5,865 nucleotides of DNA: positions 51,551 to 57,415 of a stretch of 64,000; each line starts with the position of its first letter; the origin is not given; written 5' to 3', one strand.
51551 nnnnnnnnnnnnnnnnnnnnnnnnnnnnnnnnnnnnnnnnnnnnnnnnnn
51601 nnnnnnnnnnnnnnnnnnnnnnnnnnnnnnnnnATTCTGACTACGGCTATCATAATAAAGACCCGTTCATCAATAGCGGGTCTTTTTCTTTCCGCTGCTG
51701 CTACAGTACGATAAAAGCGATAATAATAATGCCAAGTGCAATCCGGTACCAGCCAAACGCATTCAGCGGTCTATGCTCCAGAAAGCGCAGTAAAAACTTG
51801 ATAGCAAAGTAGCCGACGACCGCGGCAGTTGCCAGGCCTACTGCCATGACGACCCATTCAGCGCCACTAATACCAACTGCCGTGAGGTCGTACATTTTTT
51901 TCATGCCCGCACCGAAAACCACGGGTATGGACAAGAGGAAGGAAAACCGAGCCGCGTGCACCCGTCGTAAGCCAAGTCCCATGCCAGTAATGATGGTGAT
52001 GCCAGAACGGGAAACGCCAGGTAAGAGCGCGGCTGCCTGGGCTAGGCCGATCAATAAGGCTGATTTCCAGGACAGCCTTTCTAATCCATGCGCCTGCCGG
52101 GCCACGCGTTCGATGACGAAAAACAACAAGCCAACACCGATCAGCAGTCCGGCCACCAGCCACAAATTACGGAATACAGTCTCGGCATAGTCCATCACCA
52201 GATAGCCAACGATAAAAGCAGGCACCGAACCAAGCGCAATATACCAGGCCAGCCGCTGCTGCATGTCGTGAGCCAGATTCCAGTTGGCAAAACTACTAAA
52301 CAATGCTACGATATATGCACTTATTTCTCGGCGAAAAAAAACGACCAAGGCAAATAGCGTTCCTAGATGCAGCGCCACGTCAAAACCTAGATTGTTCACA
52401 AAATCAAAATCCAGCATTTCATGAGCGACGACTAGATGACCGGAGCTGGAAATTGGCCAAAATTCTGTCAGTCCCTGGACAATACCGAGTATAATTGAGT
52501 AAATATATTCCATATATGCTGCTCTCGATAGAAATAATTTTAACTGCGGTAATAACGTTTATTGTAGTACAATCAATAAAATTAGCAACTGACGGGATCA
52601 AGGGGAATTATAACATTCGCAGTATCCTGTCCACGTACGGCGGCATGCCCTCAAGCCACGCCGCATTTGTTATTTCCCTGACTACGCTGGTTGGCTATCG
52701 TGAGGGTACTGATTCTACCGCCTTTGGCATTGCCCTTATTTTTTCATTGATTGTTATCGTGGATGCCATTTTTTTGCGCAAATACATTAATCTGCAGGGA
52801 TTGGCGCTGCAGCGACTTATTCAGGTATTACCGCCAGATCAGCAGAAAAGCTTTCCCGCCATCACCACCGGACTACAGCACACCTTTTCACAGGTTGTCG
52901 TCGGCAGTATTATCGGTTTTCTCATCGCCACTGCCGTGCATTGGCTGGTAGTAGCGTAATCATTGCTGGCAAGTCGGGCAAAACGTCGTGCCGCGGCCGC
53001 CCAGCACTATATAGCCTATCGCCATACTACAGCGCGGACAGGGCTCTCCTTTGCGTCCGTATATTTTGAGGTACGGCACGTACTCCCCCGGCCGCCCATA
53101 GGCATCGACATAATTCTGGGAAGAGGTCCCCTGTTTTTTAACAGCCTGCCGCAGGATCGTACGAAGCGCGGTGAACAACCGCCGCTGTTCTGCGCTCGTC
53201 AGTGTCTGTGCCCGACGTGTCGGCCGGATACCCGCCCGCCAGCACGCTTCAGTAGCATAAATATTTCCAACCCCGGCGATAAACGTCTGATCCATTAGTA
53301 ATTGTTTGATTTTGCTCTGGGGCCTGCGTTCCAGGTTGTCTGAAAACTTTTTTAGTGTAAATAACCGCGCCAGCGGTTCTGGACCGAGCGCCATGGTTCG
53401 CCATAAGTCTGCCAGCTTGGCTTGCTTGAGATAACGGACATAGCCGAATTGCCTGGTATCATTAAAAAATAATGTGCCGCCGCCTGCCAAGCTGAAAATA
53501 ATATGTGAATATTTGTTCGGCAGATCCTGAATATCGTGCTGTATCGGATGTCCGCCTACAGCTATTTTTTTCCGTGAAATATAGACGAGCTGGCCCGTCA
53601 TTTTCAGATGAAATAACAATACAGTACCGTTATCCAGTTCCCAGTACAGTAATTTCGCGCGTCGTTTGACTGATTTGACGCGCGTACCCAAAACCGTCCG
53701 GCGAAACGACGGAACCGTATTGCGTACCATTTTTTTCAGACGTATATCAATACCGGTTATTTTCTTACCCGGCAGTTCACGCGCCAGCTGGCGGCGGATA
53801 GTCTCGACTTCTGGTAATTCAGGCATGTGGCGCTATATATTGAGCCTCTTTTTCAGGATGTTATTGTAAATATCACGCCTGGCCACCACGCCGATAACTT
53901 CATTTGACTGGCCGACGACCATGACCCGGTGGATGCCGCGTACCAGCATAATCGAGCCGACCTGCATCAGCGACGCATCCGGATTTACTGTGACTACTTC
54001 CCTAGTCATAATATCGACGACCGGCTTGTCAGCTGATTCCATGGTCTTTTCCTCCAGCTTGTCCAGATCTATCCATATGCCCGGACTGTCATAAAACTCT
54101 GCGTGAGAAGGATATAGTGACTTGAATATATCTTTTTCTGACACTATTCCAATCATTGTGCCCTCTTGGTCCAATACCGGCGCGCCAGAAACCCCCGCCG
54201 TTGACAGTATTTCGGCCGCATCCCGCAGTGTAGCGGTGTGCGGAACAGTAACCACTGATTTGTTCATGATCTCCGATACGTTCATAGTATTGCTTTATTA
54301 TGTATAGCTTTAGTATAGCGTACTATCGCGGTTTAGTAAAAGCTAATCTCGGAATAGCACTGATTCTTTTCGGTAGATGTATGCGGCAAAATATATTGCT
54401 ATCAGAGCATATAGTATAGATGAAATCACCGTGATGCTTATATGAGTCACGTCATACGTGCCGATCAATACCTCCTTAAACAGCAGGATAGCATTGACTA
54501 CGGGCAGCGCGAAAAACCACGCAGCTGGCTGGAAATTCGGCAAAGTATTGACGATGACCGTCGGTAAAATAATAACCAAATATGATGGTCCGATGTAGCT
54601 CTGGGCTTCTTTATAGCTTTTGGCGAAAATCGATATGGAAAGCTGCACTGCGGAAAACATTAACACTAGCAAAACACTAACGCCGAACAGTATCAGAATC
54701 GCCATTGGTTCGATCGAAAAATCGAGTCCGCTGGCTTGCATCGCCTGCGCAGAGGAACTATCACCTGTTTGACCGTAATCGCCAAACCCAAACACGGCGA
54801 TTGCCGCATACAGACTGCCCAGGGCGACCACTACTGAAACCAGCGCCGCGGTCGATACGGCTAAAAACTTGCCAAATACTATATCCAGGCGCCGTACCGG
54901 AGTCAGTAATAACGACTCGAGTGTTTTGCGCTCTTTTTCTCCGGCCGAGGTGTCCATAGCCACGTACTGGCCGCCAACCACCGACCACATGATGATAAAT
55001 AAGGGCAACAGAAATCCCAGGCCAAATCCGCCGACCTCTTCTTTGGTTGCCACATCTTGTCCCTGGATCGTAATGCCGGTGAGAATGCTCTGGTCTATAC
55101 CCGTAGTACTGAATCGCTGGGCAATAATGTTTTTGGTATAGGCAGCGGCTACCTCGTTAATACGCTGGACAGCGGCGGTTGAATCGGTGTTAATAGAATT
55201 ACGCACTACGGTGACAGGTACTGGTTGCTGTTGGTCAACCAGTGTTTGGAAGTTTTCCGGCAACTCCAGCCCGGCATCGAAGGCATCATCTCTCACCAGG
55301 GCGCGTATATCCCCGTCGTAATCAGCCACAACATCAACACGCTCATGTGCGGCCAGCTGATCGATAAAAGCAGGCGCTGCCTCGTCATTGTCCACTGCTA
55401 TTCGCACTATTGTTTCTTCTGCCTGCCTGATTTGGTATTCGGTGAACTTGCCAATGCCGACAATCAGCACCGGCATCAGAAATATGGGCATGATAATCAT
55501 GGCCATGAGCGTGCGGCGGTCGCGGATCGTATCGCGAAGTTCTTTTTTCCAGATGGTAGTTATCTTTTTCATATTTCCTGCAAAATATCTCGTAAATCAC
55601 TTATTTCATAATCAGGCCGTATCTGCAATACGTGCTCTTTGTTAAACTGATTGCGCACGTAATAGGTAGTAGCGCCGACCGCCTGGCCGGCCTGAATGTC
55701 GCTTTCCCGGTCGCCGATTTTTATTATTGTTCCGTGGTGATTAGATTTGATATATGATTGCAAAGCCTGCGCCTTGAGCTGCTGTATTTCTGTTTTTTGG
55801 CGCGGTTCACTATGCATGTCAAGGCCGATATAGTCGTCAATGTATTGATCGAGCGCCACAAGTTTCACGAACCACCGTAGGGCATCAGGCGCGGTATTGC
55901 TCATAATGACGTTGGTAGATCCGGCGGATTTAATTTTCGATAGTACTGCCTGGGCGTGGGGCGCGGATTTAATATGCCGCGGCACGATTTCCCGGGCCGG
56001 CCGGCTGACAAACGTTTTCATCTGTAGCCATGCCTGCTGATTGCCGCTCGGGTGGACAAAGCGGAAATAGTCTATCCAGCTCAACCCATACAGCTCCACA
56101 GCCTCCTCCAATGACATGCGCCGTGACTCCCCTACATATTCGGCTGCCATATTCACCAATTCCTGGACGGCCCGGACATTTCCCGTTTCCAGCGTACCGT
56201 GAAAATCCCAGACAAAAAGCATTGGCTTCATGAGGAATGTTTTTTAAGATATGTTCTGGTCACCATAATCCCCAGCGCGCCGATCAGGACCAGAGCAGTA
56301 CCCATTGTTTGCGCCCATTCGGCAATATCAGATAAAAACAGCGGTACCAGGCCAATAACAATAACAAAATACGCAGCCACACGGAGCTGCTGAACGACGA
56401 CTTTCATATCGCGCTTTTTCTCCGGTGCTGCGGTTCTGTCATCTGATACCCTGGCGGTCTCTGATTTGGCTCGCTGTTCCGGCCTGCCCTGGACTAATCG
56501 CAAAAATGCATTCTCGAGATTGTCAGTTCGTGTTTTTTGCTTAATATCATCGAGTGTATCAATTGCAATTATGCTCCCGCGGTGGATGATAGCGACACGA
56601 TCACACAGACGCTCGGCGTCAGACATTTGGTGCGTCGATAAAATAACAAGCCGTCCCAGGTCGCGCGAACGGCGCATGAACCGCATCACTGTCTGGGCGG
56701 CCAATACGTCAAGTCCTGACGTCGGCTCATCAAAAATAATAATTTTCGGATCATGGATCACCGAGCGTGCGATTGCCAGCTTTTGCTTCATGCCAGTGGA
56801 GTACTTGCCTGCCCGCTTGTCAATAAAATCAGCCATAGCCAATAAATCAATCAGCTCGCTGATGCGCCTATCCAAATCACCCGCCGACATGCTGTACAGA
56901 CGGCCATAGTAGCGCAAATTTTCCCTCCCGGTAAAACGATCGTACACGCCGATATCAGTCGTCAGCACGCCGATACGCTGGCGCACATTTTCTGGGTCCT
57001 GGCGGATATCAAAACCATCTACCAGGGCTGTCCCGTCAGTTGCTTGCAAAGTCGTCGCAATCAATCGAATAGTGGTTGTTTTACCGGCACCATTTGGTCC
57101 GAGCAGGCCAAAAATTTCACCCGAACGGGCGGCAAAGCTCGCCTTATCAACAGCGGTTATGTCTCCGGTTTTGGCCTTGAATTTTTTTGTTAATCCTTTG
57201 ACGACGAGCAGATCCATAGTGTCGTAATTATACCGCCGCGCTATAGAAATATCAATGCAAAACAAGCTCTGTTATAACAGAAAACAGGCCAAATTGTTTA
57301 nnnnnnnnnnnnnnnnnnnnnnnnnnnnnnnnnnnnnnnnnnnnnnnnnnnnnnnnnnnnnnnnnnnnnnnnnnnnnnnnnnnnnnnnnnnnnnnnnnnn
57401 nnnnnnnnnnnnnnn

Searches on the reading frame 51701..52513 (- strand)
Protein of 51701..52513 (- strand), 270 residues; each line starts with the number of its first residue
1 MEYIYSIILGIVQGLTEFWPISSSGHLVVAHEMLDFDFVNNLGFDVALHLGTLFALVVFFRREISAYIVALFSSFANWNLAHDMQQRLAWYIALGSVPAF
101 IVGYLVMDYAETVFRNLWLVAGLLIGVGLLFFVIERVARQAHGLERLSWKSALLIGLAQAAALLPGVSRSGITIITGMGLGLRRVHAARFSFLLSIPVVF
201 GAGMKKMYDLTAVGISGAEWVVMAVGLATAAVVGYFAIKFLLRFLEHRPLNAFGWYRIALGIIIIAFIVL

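Call 46: search_protein_families(library=pfam, proteins=[window:51701-52513:-], max_evalue=0.00001)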
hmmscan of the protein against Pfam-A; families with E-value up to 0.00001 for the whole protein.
window:51701-52513:- (270 aa): 1 family
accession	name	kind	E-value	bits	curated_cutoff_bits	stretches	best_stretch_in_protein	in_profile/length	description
PF02673.24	BacA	-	1.6e-80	271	33.4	1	7-263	2-257/257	Bacitracin resistance protein BacA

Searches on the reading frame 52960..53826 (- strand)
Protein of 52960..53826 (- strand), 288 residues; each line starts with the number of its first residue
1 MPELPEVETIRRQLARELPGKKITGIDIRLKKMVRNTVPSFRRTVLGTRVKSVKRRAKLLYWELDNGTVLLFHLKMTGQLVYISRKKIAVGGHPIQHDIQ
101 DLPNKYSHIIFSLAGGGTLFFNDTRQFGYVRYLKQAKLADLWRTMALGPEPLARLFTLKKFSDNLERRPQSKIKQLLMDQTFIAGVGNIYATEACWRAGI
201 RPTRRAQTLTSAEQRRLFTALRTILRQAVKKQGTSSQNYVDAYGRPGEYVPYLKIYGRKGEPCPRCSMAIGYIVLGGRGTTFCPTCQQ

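Call 46: search_protein_families(library=pfam, proteins=[window:52960-53826:-], max_evalue=0.00001)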
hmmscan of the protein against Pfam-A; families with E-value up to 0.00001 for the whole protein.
window:52960-53826:- (288 aa): 4 families
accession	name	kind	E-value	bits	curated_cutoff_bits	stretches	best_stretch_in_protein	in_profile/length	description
PF01149.29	Fapy_DNA_glyco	-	2.4e-32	112.5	25.5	1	1-130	1-117/117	Formamidopyrimidine-DNA glycosylase N-terminal domain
PF06831.19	H2TH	-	6.3e-25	87.4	34.7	1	147-237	1-90/93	Formamidopyrimidine-DNA glycosylase H2TH domain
PF06827.20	zf-FPG_IleRS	-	2.9e-09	37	21.3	1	260-288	1-29/30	Zinc finger found in FPG and IleRS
PF05833.16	NFACT_N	-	1.6e-06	27.7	31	1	157-235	175-250/456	NFACT N-terminal and middle domains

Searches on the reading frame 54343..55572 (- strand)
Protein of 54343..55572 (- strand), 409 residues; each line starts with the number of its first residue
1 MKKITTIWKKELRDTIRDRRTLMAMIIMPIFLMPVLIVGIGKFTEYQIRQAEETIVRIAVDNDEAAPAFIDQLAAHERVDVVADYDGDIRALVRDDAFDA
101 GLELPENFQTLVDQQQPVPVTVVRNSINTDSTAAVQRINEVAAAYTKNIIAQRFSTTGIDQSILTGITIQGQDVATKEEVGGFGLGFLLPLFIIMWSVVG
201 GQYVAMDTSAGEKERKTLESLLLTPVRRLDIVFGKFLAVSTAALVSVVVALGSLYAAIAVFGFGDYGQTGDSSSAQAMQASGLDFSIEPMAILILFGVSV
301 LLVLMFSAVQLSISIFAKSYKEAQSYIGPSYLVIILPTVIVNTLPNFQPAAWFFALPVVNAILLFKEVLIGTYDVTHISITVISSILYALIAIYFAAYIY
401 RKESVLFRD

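Call 46: search_protein_families(library=pfam, proteins=[window:54343-55572:-], max_evalue=0.00001)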
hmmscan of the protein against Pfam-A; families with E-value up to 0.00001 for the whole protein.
window:54343-55572:- (409 aa): 2 families
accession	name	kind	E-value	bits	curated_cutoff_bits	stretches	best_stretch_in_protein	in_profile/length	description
PF12698.13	ABC2_membrane_3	-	9.5e-32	110.9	31.6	1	20-394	2-347/347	ABC-2 family transporter protein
PF12679.13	ABC2_membrane_2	-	2e-23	83.5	27.2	1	6-404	2-282/283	ABC-2 family transporter protein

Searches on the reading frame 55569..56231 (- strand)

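Call 46: search_protein_families(library=pfam, proteins=[window:55569-56231:-], max_evalue=0.00001)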
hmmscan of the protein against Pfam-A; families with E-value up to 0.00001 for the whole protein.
window:55569-56231:- (220 aa): 4 families
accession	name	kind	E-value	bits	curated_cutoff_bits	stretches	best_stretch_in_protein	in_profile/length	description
PF13419.12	HAD_2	-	1.6e-13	51.6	23.8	1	7-190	2-176/178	Haloacid dehalogenase-like hydrolase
PF00702.32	Hydrolase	-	3.7e-10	40.9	26.4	1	5-186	3-191/191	haloacid dehalogenase-like hydrolase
PF13242.12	Hydrolase_like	-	4.5e-07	30.1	22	1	157-215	14-74/75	HAD-hyrolase-like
PF12710.13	HAD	-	5e-06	27.5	27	1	7-181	2-187/189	haloacid dehalogenase-like hydrolase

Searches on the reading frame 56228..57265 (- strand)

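Call 46: search_protein_families(library=pfam, proteins=[window:56228-57265:-], max_evalue=0.00001)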
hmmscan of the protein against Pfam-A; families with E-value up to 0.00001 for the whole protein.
window:56228-57265:- (345 aa): 2 families
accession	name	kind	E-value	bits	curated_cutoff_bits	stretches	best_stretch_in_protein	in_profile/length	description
PF00005.33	ABC_tran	-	1.2e-29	104.1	25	1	40-183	2-137/137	ABC transporter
PF13304.12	AAA_21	-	5.1e-12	46.9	27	1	152-213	235-299/304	AAA domain, putative AbiEii toxin, Type IV TA system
